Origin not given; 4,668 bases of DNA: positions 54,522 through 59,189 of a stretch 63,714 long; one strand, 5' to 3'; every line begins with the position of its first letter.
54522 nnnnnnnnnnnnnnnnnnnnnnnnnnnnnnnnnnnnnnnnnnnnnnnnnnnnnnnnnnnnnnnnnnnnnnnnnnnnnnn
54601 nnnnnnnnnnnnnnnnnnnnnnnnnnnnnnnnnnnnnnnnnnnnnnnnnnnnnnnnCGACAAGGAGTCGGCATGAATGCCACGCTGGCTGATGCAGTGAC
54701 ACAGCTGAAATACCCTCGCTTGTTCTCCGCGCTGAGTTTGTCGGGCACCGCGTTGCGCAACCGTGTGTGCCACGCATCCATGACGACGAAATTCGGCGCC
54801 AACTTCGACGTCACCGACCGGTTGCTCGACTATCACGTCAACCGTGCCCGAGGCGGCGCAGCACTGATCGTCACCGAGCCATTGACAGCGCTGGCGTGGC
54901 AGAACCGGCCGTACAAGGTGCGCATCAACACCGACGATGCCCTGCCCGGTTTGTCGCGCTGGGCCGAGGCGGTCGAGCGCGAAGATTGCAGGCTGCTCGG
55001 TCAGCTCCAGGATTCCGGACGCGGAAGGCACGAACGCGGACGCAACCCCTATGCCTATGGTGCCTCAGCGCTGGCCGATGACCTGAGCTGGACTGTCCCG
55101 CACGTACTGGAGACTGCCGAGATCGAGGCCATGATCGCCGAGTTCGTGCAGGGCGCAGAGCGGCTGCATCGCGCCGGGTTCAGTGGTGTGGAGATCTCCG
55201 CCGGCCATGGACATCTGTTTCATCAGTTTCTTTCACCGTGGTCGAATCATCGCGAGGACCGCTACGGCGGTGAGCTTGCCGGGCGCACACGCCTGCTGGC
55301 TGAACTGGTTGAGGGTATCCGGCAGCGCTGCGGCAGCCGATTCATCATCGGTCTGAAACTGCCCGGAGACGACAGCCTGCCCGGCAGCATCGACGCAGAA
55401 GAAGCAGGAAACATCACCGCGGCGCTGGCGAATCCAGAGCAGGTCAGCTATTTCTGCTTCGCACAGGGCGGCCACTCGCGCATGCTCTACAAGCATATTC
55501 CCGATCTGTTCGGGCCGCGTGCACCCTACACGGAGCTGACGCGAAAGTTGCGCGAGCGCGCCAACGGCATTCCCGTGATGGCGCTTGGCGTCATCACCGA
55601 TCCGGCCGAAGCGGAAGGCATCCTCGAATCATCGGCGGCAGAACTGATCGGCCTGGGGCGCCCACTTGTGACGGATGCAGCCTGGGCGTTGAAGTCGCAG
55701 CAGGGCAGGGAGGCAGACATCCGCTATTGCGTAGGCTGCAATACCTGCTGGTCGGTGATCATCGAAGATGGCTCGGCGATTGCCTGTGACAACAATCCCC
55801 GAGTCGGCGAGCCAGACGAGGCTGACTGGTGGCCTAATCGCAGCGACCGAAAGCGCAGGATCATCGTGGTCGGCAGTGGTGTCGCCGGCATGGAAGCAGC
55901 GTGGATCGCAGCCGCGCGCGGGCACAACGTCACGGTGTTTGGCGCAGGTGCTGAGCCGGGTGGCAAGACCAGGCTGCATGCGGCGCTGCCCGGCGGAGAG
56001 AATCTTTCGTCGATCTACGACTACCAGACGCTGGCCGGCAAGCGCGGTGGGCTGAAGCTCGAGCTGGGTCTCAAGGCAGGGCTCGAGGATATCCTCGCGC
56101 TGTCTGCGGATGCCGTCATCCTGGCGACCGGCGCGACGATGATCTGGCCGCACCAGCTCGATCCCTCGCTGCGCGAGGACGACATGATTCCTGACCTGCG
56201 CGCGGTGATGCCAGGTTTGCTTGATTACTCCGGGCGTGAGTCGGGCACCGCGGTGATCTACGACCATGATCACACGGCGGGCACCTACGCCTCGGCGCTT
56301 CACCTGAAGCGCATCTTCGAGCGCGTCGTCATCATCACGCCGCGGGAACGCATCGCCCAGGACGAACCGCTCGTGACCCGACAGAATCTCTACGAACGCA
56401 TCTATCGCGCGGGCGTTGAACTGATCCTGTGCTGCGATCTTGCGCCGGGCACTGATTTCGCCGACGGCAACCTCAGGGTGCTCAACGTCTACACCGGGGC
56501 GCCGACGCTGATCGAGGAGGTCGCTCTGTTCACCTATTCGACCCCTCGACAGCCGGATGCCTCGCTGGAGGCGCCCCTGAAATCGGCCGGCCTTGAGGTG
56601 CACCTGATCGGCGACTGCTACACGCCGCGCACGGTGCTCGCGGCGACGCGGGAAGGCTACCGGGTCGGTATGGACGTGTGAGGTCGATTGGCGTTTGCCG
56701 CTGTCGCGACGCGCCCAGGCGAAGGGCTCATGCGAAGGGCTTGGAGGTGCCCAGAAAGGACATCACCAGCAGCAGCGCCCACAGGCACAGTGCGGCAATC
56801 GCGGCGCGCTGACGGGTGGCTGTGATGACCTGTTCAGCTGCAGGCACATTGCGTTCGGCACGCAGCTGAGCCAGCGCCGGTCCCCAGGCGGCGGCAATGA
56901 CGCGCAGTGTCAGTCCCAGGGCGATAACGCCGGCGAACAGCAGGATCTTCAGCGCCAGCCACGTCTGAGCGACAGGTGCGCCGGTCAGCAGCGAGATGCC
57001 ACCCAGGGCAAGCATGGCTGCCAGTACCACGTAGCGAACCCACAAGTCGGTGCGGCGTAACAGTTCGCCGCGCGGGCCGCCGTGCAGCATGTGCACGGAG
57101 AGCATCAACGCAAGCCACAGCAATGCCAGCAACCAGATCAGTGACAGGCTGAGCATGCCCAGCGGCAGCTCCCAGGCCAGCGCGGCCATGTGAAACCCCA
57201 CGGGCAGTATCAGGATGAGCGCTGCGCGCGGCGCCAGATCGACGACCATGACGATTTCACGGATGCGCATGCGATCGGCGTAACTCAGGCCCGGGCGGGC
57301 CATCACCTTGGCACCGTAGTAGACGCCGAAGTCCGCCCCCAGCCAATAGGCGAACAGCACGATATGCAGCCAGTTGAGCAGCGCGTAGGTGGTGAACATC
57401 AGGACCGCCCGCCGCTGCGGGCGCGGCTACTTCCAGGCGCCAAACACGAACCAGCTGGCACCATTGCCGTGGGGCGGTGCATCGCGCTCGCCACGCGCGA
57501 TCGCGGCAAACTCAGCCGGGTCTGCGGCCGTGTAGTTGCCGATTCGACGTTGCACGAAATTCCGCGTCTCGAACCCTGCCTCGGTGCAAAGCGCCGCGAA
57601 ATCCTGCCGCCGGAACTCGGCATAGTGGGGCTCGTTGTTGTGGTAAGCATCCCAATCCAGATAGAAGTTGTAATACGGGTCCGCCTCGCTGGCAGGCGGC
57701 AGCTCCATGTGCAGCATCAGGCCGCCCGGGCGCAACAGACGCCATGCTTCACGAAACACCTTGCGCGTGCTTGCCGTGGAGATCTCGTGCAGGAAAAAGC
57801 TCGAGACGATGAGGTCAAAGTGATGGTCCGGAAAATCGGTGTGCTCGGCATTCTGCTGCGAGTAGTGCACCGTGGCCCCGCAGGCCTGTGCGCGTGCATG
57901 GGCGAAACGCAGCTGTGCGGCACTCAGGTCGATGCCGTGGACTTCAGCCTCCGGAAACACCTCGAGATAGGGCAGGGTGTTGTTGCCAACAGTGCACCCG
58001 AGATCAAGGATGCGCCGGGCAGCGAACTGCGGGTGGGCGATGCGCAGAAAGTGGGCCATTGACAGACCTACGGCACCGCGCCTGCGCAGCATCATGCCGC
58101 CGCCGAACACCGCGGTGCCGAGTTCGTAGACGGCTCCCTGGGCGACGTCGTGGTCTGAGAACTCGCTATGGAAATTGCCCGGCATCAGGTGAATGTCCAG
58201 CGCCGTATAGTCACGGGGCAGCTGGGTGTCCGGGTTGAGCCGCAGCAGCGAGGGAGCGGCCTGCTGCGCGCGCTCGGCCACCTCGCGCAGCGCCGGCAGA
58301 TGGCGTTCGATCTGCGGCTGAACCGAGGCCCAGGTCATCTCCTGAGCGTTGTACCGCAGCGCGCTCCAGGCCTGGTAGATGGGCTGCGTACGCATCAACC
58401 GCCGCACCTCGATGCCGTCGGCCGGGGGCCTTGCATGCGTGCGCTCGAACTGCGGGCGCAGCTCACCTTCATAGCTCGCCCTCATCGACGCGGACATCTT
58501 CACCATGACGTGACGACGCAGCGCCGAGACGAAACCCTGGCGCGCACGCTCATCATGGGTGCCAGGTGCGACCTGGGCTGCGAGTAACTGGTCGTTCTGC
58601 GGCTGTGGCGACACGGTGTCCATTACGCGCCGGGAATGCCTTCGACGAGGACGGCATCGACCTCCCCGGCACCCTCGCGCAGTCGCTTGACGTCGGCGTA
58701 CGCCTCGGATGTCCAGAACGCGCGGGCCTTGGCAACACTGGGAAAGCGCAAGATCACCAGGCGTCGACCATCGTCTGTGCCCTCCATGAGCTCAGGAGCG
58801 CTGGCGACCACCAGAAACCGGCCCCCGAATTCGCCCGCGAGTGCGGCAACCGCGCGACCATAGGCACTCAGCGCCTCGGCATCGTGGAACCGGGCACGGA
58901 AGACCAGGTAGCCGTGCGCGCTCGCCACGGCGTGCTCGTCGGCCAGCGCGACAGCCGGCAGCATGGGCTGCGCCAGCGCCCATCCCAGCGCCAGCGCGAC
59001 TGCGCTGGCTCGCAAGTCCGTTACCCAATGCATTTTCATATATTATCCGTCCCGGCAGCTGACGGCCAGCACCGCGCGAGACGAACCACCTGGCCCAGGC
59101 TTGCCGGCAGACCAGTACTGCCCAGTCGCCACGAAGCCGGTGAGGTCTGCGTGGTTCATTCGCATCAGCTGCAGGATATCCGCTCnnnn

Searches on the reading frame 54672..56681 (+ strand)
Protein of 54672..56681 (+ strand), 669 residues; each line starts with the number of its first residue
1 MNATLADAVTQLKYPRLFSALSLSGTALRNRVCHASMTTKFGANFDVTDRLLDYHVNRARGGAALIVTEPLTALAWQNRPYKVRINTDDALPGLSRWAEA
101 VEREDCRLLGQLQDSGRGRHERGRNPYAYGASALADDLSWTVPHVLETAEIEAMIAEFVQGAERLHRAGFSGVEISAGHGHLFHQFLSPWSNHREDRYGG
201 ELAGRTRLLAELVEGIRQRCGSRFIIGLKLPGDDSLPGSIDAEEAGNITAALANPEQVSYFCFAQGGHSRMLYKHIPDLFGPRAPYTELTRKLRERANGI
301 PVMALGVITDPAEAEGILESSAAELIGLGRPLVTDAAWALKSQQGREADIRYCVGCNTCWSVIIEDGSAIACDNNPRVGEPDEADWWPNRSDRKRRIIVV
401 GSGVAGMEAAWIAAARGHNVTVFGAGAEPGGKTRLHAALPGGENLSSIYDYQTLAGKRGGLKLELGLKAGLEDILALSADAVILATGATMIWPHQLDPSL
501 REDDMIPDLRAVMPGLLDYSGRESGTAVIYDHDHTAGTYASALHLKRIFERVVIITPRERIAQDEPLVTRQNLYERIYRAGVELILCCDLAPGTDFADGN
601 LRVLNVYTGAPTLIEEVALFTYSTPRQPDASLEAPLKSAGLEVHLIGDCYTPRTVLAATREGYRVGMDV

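Call 13: search_protein_families(library=pfam, proteins=[window:54672-56681:+])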
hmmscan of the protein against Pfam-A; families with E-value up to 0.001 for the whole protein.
window:54672-56681:+ (669 aa): 8 families
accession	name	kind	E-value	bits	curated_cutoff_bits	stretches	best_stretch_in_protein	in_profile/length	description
PF00724.26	Oxidored_FMN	-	3.3e-44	152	27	1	17-347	2-340/342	NADH:flavin oxidoreductase / NADH oxidase family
PF07992.20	Pyr_redox_2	-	2.5e-07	30.8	26.1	2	396-490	2-111/291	Pyridine nucleotide-disulphide oxidoreductase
PF13450.12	NAD_binding_8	-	6.9e-07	29.9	21.9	1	399-437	1-39/68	NAD(P)-binding Rossmann-like domain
PF00070.33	Pyr_redox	-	3.6e-05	24.6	22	0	396-429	1-34/82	Pyridine nucleotide-disulphide oxidoreductase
PF00890.30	FAD_binding_2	-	6.2e-05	22.8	20.4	1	397-433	2-38/414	FAD binding domain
PF01266.30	DAO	-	6.5e-05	23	27.9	1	396-438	1-44/353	FAD dependent oxidoreductase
PF01134.28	GIDA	-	0.00026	20.6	22.1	1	397-423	2-28/391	Glucose inhibited division protein A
PF03486.20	HI0933_like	-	0.00066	19.6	50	0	396-435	2-41/244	HI0933-like protein Rossmann domain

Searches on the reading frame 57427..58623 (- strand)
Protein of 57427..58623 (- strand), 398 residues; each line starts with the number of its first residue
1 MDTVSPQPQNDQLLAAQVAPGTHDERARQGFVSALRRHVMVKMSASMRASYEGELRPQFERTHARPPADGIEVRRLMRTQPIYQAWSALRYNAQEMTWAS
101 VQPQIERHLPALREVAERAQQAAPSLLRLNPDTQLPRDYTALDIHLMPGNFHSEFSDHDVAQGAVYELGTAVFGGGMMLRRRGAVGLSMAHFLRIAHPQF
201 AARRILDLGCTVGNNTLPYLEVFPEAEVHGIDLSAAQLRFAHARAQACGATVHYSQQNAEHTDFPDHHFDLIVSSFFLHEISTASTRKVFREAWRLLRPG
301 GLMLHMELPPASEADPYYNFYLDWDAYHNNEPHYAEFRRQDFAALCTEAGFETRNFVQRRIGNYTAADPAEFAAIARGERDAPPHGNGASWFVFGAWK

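Call 13: search_protein_families(library=pfam, proteins=[window:57427-58623:-])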
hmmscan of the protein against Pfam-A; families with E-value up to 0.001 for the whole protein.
window:57427-58623:- (398 aa): 9 families
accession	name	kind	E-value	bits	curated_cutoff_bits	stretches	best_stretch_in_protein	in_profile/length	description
PF13649.12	Methyltransf_25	-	4.5e-23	82.2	27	1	205-301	1-97/97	Methyltransferase domain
PF08241.18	Methyltransf_11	-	2e-20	73.6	21.2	1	206-303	1-93/95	Methyltransferase domain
PF08242.18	Methyltransf_12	-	1.7e-17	64.4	30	1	206-302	1-97/98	Methyltransferase domain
PF13489.12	Methyltransf_23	-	7.9e-17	61.9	27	1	193-353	14-161/164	Methyltransferase domain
PF13847.12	Methyltransf_31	-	4.7e-15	56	27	1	202-304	4-108/145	Methyltransferase domain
PF01209.24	Ubie_methyltran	-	2.3e-11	43.9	20.1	1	202-308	48-154/233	ubiE/COQ5 methyltransferase family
PF05175.20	MTS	-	2.8e-08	34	23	1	201-303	31-136/170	Methyltransferase small domain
PF02353.26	CMAS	-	2.4e-07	30.8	27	1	203-305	64-164/273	Mycolic acid cyclopropane synthetase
PF09243.16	Rsm22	-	4e-05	23.6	23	1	195-297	28-132/275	Mitochondrial small ribosomal subunit Rsm22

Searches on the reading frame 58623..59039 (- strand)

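Call 13: search_protein_families(library=pfam, proteins=[window:58623-59039:-])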
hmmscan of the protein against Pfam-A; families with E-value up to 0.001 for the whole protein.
window:58623-59039:- (138 aa): 1 family
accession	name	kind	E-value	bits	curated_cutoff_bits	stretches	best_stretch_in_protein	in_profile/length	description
PF07045.17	DUF1330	-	2.6e-25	89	23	1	43-135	2-94/94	Domain of unknown function (DUF1330)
